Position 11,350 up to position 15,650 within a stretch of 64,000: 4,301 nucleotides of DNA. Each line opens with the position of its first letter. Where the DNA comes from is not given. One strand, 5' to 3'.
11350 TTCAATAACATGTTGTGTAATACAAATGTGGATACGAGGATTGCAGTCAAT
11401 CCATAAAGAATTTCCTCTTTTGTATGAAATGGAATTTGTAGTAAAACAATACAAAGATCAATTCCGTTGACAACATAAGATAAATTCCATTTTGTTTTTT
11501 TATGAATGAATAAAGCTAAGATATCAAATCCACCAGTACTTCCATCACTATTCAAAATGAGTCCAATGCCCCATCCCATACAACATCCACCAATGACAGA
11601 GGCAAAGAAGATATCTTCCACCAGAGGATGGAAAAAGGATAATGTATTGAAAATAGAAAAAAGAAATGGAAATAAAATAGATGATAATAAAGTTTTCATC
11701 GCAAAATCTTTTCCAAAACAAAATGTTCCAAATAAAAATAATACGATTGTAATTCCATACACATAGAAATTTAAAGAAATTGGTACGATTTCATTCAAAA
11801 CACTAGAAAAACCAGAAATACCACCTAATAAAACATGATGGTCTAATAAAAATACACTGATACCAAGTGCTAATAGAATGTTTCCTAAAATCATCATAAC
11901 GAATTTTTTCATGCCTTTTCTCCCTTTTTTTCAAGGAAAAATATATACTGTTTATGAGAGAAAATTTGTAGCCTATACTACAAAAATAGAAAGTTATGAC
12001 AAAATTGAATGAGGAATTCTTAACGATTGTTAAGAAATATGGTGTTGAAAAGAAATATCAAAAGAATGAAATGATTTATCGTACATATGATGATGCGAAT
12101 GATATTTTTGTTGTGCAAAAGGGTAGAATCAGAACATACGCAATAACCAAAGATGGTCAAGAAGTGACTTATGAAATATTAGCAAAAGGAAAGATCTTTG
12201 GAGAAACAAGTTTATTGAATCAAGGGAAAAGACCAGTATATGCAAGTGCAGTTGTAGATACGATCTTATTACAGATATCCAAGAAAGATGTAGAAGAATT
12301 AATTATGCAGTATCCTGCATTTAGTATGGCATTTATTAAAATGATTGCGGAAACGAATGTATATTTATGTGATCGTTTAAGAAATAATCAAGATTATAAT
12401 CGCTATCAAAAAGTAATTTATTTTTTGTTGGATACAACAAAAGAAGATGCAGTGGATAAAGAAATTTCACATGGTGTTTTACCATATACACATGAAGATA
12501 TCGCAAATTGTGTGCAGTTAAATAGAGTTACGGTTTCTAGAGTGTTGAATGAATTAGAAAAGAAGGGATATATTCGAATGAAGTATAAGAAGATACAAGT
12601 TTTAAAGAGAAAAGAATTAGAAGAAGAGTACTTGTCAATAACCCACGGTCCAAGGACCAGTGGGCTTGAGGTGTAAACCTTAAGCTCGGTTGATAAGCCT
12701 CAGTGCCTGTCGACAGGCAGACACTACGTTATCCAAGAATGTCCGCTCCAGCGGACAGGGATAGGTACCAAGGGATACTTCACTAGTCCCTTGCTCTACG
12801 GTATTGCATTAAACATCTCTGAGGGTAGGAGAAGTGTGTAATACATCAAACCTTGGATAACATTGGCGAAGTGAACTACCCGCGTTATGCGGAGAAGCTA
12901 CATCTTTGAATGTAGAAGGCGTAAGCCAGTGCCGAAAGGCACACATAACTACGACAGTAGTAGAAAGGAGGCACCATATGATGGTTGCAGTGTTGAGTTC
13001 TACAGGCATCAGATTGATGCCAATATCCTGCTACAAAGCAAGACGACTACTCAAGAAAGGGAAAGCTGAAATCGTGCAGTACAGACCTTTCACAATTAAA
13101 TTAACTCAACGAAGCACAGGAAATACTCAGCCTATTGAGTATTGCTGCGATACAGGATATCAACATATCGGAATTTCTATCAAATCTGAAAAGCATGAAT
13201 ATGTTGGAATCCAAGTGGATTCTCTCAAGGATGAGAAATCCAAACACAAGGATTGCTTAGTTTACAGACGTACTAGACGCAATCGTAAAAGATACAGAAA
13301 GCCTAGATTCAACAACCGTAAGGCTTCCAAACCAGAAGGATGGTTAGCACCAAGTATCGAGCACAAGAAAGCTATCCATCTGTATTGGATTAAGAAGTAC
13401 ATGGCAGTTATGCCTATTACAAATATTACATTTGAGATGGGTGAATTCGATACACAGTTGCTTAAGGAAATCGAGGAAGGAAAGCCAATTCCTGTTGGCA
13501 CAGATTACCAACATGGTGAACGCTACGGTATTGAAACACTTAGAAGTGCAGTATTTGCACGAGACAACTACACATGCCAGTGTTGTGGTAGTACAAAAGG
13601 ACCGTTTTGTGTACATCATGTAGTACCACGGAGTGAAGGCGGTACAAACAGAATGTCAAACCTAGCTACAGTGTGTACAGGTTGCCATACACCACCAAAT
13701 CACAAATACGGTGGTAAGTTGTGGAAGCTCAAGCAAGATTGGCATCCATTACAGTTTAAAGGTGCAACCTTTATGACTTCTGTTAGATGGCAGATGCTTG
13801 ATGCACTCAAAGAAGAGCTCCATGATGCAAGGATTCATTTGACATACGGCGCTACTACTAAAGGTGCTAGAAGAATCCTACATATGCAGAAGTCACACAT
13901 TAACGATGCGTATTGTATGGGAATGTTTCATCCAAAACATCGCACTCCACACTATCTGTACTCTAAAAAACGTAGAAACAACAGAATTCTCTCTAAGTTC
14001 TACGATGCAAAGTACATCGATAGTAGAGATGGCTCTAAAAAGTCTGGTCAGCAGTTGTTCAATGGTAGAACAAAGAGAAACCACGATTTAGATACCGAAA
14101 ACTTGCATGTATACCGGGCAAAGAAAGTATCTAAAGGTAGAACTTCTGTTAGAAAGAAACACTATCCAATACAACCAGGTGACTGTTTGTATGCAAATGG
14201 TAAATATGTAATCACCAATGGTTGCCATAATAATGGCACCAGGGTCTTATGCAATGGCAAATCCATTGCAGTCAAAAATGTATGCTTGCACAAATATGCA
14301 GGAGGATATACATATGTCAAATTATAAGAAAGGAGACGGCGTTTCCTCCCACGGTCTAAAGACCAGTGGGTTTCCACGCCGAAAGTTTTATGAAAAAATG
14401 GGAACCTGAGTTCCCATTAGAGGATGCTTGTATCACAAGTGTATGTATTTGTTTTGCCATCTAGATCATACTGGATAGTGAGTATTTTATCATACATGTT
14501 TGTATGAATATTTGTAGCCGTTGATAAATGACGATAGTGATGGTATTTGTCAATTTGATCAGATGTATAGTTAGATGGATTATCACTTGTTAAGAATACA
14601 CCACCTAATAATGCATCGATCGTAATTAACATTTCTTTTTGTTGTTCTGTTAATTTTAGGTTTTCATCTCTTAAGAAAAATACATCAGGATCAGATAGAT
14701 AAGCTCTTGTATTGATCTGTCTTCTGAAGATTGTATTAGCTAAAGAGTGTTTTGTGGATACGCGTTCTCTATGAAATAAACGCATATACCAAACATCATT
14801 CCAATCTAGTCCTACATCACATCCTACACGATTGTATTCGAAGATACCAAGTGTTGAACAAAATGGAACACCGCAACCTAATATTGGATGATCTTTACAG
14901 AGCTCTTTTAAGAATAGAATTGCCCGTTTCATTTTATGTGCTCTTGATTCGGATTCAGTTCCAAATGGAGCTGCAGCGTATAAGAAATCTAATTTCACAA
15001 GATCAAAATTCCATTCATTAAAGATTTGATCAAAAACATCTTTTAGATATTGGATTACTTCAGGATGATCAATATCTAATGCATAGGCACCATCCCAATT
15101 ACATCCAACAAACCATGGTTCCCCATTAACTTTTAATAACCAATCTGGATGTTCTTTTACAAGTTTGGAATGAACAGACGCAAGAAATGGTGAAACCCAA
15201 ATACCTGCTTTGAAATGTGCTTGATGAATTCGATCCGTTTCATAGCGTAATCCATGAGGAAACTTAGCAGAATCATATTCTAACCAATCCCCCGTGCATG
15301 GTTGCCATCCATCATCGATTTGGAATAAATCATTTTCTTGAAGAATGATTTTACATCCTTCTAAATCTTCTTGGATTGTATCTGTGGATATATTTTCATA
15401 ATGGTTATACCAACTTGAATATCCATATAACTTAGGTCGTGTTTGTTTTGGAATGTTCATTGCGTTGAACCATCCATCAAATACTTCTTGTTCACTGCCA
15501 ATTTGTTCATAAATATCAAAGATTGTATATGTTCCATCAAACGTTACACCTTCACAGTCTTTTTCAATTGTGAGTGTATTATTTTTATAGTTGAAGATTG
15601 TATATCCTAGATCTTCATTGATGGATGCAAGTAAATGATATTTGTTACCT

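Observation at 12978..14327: IscB ORF appears catalytically intact in both nuclease domains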

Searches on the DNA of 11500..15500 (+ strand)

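Call 7: search_rna_families(source=window, start=11500, end=15500, threshold=evalue, max_evalue=1, show_alignments=2)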
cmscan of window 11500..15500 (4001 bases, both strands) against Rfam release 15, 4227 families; matches with E-value up to 1: 1.
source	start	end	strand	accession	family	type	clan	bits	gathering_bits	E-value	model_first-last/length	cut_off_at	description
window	12634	12881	+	RF02033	HEARO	Gene;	-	126.4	83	5.4e-27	1-211/211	no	HNH endonuclease-associated RNA and ORF (HEARO) RNA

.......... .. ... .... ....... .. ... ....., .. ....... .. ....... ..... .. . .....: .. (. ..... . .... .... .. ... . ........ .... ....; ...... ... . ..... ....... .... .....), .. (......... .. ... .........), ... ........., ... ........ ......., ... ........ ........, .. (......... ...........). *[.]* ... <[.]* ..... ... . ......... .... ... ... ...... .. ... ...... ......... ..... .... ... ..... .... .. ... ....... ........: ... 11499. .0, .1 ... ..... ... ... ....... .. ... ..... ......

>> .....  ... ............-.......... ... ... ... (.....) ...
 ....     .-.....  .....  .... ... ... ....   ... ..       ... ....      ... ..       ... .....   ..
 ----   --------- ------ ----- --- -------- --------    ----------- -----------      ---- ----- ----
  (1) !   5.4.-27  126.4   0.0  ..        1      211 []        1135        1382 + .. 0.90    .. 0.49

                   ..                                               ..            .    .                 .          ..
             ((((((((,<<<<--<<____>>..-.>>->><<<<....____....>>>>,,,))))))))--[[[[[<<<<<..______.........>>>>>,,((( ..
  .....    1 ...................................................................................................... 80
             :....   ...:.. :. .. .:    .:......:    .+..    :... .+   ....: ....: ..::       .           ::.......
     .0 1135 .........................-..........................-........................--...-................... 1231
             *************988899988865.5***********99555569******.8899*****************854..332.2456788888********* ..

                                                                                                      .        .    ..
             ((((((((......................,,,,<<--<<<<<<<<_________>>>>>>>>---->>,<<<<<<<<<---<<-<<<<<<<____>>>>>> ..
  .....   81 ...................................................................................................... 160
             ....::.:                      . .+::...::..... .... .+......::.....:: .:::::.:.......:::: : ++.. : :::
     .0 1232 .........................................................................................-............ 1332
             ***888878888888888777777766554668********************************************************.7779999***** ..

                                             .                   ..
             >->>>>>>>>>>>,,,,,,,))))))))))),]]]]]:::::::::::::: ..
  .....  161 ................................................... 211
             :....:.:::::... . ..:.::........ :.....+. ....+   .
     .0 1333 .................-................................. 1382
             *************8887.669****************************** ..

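Call 62: search_rna_families(sources=[L009, L010, L011, L013, L014, L015, L016, L017, L018, L019, L022, L023, L034, L045, L063, L073, L089, L091, L093, L094], threshold=gathering)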
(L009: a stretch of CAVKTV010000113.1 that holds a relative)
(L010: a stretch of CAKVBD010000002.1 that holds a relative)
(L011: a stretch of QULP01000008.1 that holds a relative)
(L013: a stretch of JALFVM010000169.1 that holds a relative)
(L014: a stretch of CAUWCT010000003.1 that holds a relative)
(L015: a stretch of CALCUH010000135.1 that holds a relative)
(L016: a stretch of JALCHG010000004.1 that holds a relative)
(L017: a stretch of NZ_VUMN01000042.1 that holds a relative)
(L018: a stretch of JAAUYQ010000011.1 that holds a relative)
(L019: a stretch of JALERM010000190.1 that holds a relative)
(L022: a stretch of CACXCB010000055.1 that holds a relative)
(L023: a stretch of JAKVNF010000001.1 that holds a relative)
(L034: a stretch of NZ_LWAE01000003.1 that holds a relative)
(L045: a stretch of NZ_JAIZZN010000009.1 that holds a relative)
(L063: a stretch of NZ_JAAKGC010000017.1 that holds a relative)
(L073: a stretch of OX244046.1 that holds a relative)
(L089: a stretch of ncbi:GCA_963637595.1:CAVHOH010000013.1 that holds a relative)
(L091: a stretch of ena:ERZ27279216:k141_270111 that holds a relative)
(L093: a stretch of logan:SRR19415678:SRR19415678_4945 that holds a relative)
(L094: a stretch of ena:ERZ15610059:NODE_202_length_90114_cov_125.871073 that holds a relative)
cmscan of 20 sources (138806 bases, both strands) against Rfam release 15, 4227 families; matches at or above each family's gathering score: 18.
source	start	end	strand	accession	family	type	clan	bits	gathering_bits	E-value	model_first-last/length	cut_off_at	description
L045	2728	2950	+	RF02033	HEARO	Gene;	-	144.9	83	6e-30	1-211/211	no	HNH endonuclease-associated RNA and ORF (HEARO) RNA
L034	2703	2932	+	RF02033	HEARO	Gene;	-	136.7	83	6e-28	1-211/211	no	HNH endonuclease-associated RNA and ORF (HEARO) RNA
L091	403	633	+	RF02033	HEARO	Gene;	-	132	83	8.3e-27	1-211/211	no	HNH endonuclease-associated RNA and ORF (HEARO) RNA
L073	2757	2960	+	RF02033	HEARO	Gene;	-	131.9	83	8.6e-27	1-211/211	no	HNH endonuclease-associated RNA and ORF (HEARO) RNA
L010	2686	2921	+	RF02033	HEARO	Gene;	-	129.6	83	3.2e-26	1-211/211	no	HNH endonuclease-associated RNA and ORF (HEARO) RNA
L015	2653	2901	+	RF02033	HEARO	Gene;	-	128.5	83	6e-26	1-211/211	no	HNH endonuclease-associated RNA and ORF (HEARO) RNA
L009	1143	1394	+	RF02033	HEARO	Gene;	-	125.2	83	3.7e-25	1-211/211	no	HNH endonuclease-associated RNA and ORF (HEARO) RNA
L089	2653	2901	+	RF02033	HEARO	Gene;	-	120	83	6.8e-24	1-211/211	no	HNH endonuclease-associated RNA and ORF (HEARO) RNA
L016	2643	2859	+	RF02033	HEARO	Gene;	-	119.7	83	8.2e-24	1-211/211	no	HNH endonuclease-associated RNA and ORF (HEARO) RNA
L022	2662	2900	+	RF02033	HEARO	Gene;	-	118.2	83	1.9e-23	1-211/211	no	HNH endonuclease-associated RNA and ORF (HEARO) RNA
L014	2635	2907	+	RF02033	HEARO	Gene;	-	106.7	83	1.2e-20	1-211/211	no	HNH endonuclease-associated RNA and ORF (HEARO) RNA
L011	2550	2859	+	RF02033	HEARO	Gene;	-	106.5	83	1.3e-20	1-211/211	no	HNH endonuclease-associated RNA and ORF (HEARO) RNA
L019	2627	2918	+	RF02033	HEARO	Gene;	-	106.2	83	1.6e-20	1-211/211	no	HNH endonuclease-associated RNA and ORF (HEARO) RNA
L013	2666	2912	+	RF02033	HEARO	Gene;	-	100.4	83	3.9e-19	1-211/211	no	HNH endonuclease-associated RNA and ORF (HEARO) RNA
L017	2637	2893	+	RF02033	HEARO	Gene;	-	99.8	83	5.5e-19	1-211/211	no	HNH endonuclease-associated RNA and ORF (HEARO) RNA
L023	2559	2866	+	RF02033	HEARO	Gene;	-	97.2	83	2.4e-18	1-211/211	no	HNH endonuclease-associated RNA and ORF (HEARO) RNA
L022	5845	6000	+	RF00380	Magnesium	Cis-reg; riboswitch;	-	92.6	44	1e-18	1-169/169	no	M-box riboswitch aptamer (ykoK leader)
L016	5120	5205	-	RF00005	tRNA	Gene; tRNA;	CL00001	55.6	29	6.3e-09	1-71/71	no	tRNA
